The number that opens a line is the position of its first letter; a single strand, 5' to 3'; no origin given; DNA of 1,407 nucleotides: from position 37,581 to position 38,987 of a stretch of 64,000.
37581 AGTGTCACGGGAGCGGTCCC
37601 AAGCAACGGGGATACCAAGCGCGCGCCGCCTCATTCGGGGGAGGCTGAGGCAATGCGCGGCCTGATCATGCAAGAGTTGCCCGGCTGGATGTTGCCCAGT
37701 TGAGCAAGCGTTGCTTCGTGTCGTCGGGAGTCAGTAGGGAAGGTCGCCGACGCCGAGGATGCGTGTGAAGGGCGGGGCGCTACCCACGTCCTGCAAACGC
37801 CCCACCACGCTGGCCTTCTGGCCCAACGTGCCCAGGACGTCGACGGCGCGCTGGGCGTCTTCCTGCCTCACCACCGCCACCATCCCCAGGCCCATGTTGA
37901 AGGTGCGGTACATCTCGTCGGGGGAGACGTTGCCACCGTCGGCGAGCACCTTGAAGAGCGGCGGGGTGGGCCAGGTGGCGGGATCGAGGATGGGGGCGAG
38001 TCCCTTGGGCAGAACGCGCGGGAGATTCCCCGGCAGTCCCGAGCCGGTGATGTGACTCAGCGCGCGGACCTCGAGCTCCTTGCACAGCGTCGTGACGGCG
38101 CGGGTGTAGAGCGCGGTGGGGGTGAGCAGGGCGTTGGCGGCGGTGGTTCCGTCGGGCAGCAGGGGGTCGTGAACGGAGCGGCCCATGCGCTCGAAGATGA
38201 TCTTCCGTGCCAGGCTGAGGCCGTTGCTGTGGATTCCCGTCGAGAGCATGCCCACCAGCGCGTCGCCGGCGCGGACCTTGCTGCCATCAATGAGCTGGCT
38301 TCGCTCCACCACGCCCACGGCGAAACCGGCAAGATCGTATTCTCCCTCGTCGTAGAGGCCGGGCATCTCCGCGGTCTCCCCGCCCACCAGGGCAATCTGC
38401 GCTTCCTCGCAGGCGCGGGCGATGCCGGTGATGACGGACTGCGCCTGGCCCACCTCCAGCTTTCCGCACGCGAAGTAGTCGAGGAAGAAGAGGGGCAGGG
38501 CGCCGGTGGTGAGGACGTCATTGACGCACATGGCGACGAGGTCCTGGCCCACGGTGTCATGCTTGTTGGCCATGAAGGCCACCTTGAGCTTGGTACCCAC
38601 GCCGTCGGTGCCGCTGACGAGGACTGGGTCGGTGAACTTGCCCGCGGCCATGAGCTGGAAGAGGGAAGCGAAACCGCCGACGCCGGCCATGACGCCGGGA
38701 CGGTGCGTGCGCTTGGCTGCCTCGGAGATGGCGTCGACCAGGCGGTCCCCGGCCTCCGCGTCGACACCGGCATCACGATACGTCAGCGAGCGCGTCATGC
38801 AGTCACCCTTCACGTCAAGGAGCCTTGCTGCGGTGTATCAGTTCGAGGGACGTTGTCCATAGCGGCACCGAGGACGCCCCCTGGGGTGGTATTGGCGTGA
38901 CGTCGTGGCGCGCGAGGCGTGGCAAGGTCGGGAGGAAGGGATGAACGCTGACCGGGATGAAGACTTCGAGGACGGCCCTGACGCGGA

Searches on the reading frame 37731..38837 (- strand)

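Call 58: search_protein_families(library=pfam, proteins=[window:37731-38837:-], max_evalue=0.00001)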
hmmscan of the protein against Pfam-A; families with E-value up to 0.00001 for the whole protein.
window:37731-38837:- (368 aa): 2 families
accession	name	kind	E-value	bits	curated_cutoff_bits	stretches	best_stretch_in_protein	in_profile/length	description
PF00586.29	AIRS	-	3e-24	86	24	1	72-177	14-112/112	AIR synthase related protein, N-terminal domain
PF02769.27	AIRS_C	-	1.6e-22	80.8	23.1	1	189-351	1-148/156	AIR synthase related protein, C-terminal domain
